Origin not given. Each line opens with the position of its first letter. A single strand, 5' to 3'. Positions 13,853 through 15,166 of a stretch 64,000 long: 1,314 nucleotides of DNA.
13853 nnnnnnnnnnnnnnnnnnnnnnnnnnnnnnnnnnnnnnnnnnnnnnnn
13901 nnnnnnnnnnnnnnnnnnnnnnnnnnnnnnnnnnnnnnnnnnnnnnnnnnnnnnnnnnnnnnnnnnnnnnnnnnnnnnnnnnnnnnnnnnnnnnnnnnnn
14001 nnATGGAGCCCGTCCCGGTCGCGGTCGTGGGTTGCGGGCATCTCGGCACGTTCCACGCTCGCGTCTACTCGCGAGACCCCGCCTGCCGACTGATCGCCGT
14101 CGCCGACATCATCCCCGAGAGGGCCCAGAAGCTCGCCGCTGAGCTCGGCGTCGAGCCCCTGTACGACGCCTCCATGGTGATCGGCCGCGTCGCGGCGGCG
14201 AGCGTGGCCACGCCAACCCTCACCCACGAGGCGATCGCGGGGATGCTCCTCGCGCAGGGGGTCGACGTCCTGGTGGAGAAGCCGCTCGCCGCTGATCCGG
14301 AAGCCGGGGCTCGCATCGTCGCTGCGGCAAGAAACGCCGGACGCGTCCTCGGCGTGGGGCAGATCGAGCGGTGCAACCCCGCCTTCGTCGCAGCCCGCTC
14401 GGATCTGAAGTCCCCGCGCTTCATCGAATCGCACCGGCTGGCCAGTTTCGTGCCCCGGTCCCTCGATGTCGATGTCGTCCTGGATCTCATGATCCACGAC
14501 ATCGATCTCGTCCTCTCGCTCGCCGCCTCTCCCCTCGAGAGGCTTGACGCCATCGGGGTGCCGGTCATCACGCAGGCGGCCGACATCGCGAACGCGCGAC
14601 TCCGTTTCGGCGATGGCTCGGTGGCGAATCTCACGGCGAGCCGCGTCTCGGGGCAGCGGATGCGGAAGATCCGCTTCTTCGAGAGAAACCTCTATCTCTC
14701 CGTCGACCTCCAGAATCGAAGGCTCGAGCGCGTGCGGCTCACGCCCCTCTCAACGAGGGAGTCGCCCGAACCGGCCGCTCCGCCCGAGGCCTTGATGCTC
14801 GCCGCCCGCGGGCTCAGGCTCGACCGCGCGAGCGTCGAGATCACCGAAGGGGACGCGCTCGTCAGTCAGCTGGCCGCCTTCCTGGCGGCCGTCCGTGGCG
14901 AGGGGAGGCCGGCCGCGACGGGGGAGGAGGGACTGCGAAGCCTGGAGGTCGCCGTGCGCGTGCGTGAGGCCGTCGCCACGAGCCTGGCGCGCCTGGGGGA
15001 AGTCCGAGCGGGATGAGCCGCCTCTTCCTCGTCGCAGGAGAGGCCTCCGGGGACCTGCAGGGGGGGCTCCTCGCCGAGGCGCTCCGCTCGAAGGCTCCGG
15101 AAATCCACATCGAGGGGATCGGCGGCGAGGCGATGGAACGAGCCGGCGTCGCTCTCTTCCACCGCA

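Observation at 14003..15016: Gfo/Idh/MocA oxidoreductase inserted between lpxA and lpxB: possible GnnA-type route to a GlcN3N (2,3-diamino-glucose) lipid A backbone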

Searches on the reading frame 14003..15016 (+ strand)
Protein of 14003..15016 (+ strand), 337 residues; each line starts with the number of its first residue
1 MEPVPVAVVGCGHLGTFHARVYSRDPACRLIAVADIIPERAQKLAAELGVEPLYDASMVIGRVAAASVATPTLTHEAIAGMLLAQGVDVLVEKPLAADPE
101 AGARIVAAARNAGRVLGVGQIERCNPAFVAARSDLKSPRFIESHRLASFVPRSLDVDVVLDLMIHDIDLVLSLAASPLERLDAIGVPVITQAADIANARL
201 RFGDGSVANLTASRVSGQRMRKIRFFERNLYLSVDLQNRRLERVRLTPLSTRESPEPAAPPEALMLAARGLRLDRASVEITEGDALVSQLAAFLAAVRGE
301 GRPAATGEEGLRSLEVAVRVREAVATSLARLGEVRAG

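Call 9: search_protein_families(library=pfam, proteins=[window:14003-15016:+], max_evalue=0.01)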
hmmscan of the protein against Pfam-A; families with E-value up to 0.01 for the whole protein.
window:14003-15016:+ (337 aa): 4 families
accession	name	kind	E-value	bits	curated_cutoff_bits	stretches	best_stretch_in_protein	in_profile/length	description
PF01408.29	GFO_IDH_MocA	-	7.7e-23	81.9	24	1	6-119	3-119/120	Oxidoreductase family, NAD-binding Rossmann fold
PF22725.1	GFO_IDH_MocA_C3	-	9.8e-08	32.5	27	1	153-219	40-109/124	GFO/IDH/MocA C-terminal domain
PF02894.22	GFO_IDH_MocA_C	-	6.9e-05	23.2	22.9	0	283-326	169-212/218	Oxidoreductase family, C-terminal alpha/beta domain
PF03435.24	Sacchrp_dh_NADP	-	0.0056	17.5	25.1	0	6-61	1-44/129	Saccharopine dehydrogenase NADP binding domain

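Call 10: search_protein_families(library=ncbifam, proteins=[window:14003-15016:+], max_evalue=0.01)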
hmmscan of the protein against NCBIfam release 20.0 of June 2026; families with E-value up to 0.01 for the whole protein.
window:14003-15016:+ (337 aa): 7 families
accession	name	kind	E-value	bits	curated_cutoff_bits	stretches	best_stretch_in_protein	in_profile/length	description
NF040723.1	UDP-GlcNAcDh_Arch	equivalog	5e-42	144.5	450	1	6-226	3-229/302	UDP-N-acetylglucosamine 3-dehydrogenase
TIGR04380.1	myo_inos_iolG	equivalog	1.3e-24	86.7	355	1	5-216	3-233/330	inositol 2-dehydrogenase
NF052679.1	InsChiInosDhIolG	equivalog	6.5e-09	35.3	540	1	6-171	5-182/343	bifunctional inositol 2-dehydrogenase/D-chiro-inositol 1-dehydrogenase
NF052479.1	LevoglcsnDh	equivalog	1e-05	24.4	650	1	3-132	3-143/386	levoglucosan dehydrogenase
NF008607.0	PRK11579.1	subfamily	7.1e-05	22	330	1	4-139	5-141/346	oxidoreductase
NF041392.1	XylDh_Gfo6_Halo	equivalog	0.00023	20.1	350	1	62-133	82-153/350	D-xylose 1-dehydrogenase Gfo6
TIGR01761.1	thiaz-red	subfamily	0.0022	17.6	188.8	1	13-140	12-140/350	thiazolinyl imide reductase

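Call 11: search_solved_structures(query=window:14003-15016:+, max_evalue=0.001, show_alignments=2)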
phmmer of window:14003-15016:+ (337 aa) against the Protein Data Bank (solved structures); distinct sequences matched with E-value up to 0.001: 45.
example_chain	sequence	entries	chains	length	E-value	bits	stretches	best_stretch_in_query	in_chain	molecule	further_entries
7bvj_A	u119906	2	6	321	1.3e-51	179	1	6-331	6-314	Oxidoreductase, NAD-binding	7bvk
3c1a_A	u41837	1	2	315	5.8e-13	52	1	2-175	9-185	Putative oxidoreductase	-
6jw6_A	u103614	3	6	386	9.8e-13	51.3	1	3-135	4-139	Dehydrogenase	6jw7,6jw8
6nor_A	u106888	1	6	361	1.9e-12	50.4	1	2-132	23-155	Putative NAD dependent dehydrogenase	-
4hkt_A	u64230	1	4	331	4e-12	49.3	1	6-177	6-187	Inositol 2-dehydrogenase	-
3ezy_A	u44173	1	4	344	1.5e-09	40.8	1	6-214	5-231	Dehydrogenase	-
3euw_A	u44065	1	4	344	5e-09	39.1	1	5-192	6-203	Myo-inositol dehydrogenase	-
2glx_A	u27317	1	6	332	2.8e-08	36.7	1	287-329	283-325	1,5-anhydro-D-fructose reductase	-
3q2k_A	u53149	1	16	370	4.4e-08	36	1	6-140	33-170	oxidoreductase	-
4mkx_A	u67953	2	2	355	5e-08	35.8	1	4-215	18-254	Inositol dehydrogenase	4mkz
4n54_A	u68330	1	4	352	5.2e-08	35.8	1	4-215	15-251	Inositol dehydrogenase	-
8w9s_A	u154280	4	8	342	6.4e-08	35.5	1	4-116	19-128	NADH-dependent dihydrogenase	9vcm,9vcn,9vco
4koa_A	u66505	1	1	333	1.8e-07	34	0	288-328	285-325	1,5-anhydro-D-fructose reductase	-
3e18_A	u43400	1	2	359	4e-07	32.9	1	6-138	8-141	oxidoreductase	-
3e82_A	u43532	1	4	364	4e-07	32.9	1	4-133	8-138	Putative oxidoreductase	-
3q2i_A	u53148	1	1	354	6.9e-06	28.8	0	5-140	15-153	dehydrogenase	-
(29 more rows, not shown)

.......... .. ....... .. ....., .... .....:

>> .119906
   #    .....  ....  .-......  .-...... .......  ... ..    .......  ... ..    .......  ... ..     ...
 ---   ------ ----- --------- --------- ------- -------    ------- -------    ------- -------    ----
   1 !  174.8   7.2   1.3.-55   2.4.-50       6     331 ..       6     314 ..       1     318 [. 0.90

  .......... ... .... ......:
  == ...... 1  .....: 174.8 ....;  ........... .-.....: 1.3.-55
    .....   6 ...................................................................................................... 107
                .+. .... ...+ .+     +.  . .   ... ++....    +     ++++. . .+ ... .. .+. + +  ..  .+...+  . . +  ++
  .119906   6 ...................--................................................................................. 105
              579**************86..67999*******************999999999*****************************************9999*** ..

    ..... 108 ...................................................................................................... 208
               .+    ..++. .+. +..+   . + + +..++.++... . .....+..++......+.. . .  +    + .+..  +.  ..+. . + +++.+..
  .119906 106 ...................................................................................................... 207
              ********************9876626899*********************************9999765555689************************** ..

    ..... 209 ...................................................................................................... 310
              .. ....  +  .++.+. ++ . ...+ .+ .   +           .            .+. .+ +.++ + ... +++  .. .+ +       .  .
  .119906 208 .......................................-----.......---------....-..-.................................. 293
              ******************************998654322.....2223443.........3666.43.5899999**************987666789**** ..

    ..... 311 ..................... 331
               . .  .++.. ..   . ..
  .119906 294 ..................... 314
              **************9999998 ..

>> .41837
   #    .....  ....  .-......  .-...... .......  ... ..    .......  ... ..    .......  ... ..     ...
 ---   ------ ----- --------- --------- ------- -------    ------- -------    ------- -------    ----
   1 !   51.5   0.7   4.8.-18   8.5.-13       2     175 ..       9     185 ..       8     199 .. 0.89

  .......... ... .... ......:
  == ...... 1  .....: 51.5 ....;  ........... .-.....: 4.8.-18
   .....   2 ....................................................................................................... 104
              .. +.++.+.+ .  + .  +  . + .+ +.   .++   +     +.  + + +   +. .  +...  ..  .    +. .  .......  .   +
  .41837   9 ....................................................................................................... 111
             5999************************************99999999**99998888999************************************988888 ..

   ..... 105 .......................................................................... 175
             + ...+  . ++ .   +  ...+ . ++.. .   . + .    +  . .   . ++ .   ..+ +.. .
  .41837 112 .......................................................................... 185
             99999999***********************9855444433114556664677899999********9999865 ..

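Call 21: find_homologous_proteins(query=window:14003-15016:+, max_evalue=1e-10)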
Query window:14003-15016:+ (337 aa): 7970 proteins with E <= 1e-10 among 8000 candidates; the best 120 are listed.
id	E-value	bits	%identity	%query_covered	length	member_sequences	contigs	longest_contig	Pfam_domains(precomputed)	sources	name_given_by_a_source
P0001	2.6e-204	695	100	100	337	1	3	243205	PF01408.29,PF22725.2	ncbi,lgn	-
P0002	7.9e-163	559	81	98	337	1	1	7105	PF01408.29,PF22725.2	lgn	-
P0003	1.2e-162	558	79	100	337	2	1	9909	PF01408.29,PF22725.2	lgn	-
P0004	5.0e-145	501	74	98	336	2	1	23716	PF01408.29,PF22725.2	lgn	-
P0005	1.2e-143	496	73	99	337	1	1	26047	PF01408.29,PF22725.2,PF03435.25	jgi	jgi:predicted dehydrogenase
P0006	1.7e-141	489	72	98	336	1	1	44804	PF01408.29,PF22725.2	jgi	jgi:hypothetical protein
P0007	4.8e-139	481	72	98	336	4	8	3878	PF01408.29,PF22725.2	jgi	jgi:predicted dehydrogenase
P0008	7.7e-139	480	71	99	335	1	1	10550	PF01408.29,PF22725.2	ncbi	-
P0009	8.2e-136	470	71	99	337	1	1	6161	PF01408.29,PF22725.2,PF03447.23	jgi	jgi:predicted dehydrogenase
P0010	1.0e-135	470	69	99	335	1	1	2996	PF01408.29,PF22725.2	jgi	jgi:predicted dehydrogenase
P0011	5.9e-134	464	68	99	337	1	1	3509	PF01408.29,PF22725.2,PF03435.25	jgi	jgi:predicted dehydrogenase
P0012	1.1e-130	453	68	99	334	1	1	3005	PF01408.29,PF22725.2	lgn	-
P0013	2.4e-129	449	68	98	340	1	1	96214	PF01408.29,PF22725.2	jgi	jgi:predicted dehydrogenase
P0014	2.1e-127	443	67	99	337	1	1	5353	PF01408.29,PF22725.2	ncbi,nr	ncbi:MAG: gfo/Idh/MocA family oxidoreductase, partial [Candidatus Eisenbacteria bacterium]|nr:gfo/Id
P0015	4.3e-126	438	65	99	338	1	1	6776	PF01408.29,PF22725.2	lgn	-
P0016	2.2e-125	436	63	99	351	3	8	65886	PF01408.29,PF22725.2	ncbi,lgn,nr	ncbi:MAG: Gfo/Idh/MocA family oxidoreductase [Candidatus Eisenbacteria bacterium]|nr:Gfo/Idh/MocA fa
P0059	6.9e-85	303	50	98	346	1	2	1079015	PF01408.29,PF22725.2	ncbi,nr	ncbi:MAG: Gfo/Idh/MocA family oxidoreductase [Candidatus Eisenbacteria bacterium]|nr:Gfo/Idh/MocA fa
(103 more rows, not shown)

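Call 22: find_encoding_contigs(protein=P0001, flank=10000, max_places=3)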
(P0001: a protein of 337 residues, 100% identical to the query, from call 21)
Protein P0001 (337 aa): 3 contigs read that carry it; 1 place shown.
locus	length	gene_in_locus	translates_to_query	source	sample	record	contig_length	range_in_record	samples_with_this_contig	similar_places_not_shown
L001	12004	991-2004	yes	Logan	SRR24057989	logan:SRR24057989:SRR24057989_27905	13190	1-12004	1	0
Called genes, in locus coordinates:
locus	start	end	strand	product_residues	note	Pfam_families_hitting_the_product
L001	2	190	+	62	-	?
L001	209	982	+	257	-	PF25087:GMPPB_C (faint), PF00132:Hexapep (weak), PF25084:LbH_EIF2B (weak), PF00132:Hexapep, PF13720:Acetyltransf_11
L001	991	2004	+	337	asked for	PF01408:GFO_IDH_MocA, PF22725:GFO_IDH_MocA_C3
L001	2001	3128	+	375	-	PF02684:LpxB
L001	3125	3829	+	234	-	PF04028:DUF374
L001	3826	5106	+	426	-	PF04413:Glycos_transf_N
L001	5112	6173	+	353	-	PF02606:LpxK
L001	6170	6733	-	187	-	-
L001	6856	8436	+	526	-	PF00890:FAD_binding_2, PF01266:DAO (weak), PF07992:Pyr_redox_2 (faint), PF02910:Succ_DH_flav_C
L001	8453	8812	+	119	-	-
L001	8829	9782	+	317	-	PF01075:Glyco_transf_9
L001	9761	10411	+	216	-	PF02308:MgtC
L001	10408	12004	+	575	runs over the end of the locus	PF13589:HATPase_c_3, PF01119:DNA_mis_repair, PF08676:MutL_C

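Call 29: find_related_loci(query=A1, collection=genome_contigs, flank=10000)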
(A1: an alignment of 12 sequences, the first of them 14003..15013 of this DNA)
Query A1 (337 aa) in genome_contigs; peptide patterns used: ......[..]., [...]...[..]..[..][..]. (x = any residue, [..] = any of these).
600 stretches matched a pattern (row limit reached: there are more); 599 encode a relative of the query (tblastn E <= 1e-3); the best 80 are kept; 80 distinct loci.
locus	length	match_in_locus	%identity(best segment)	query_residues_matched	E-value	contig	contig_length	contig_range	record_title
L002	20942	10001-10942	46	1-329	2e-78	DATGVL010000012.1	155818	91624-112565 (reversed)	MAG TPA_asm: Steroidobacteraceae bacterium isolate SMAG_U10555 k141_19110, whole genome shotgun sequence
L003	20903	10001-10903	43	6-320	1e-77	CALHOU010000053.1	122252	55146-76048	MAG: uncultured Granulosicoccaceae bacterium isolate R3_Bin_Bin_131_1 genome assembly, contig: c_000000455406, whole gen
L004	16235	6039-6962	43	2-326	3e-77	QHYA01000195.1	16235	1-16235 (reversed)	MAG: Acidobacteria bacterium isolate gp22 AA1 14_0929_05_40cm_scaffold_4355_curated, whole genome shotgun sequence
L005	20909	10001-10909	44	7-326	4e-77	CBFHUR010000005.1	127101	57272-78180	MAG: Candidatus Binatia bacterium isolate Co_bin_149_indstr genome assembly, contig: Co_bin_149_indstr_c5, whole genome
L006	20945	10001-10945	44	1-333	2e-76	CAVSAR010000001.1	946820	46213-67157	MAG: uncultured proteobacterium isolate MFD05841.bin.1.71 genome assembly, contig: contig_23244, whole genome shotgun se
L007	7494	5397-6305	45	7-324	5e-76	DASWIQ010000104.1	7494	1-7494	MAG TPA_asm: Steroidobacteraceae bacterium isolate SMAG_U2873 k141_2746463, whole genome shotgun sequence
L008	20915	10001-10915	47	1-320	8e-76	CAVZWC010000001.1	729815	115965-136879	MAG: uncultured Gammaproteobacteria bacterium isolate MFD02134.bin.3.167 genome assembly, contig: contig_10425, whole ge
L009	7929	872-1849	43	1-324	6e-76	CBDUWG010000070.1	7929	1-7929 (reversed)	MAG TPA_asm: uncultured bacterium isolate SRR22302358_concoct_46 genome assembly, contig: ERZ25746585.3926, whole genome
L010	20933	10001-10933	44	1-326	3e-74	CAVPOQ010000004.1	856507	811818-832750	MAG: uncultured Gammaproteobacteria bacterium isolate MFD00032.bin.1.190 genome assembly, contig: contig_19989, whole ge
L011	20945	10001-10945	41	1-330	6e-74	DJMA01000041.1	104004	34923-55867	MAG TPA_asm: Bdellovibrionaceae bacterium UBA6502 UBA6502_contig_185, whole genome shotgun sequence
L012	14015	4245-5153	45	1-318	2e-73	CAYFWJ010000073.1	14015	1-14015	MAG TPA_asm: uncultured Ectothiorhodospiraceae bacterium isolate ERP107533_co1_145 genome assembly, contig: NODE_3907_le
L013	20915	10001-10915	44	3-325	2e-73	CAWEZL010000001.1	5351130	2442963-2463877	MAG: uncultured Acidobacteriota bacterium isolate MFD00905.bin.1.54 genome assembly, contig: contig_1868, whole genome s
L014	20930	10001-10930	39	3-327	2e-73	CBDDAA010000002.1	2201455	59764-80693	MAG: Granulosicoccaceae bacterium isolate 212068ec-03f6-4731-bd46-ab028424148a genome assembly, contig: contig_2, whole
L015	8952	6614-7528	45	1-320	3e-73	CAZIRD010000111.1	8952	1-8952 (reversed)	MAG TPA_asm: uncultured Acidibacter sp. isolate SRP278252_co3_77 genome assembly, contig: NODE_15799_length_8952_cov_11.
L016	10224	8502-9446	46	3-324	7e-73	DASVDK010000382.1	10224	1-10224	MAG TPA_asm: Thermodesulfobacteriota bacterium isolate SMAG_U2031 k141_967038, whole genome shotgun sequence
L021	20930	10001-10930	44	13-325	3e-72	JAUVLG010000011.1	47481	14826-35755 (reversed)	MAG: Candidatus Eisenbacteria bacterium isolate CSMAG_500 CSMAG_500_k141_611623_length_47481_cov_20.2243, whole genome s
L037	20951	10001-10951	46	6-331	2e-70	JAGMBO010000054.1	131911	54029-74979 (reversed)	MAG: Candidatus Eisenbacteria bacterium isolate RS_16_23 ZL425.bin.23.fa_54, whole genome shotgun sequence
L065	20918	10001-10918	41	1-321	1e-68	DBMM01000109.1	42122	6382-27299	MAG TPA_asm: Geobacter sp. UBA698 UBA698_contig_648, whole genome shotgun sequence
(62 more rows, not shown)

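Call 45: predict_structure(alignment_id=A2)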
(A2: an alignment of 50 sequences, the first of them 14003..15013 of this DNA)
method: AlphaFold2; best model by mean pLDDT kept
length: 337 residues; sequences in the alignment: 50
mean_pLDDT: 95.7   pTM: 0.92
mean pLDDT of the five models: 95.7, 95.7, 95.6, 94.2, 93.9
residues with pLDDT >= 90: 307; 70-90: 25; 50-70: 3; < 50: 2
segments of 3 or more residues with pLDDT < 50: none
pLDDT, mean of each block of 10 residues (from residue 1): 96 98 98 98 99 98 98 98 99 98 99 98 98 96 95 90 98 97 94 96 98 95 98 97 96 83 93 96 97 98 98 99 96 61
secondary structure, 60 per line:
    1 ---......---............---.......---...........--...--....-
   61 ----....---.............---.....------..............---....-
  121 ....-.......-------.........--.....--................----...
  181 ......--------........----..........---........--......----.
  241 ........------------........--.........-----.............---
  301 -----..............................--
elements in order: E4-9 H13-24 E28-34 H38-48 E51-53 H56-59 E65-68 H72-84 E88-92 H99-112 E116-119 H121-124 H126-132 E140-148 H151-155 H158-173 E178-186 E195-202 E207-216 E220-227 E230-235 E240-248 H261-268 E271-279 H285-297 H307-335
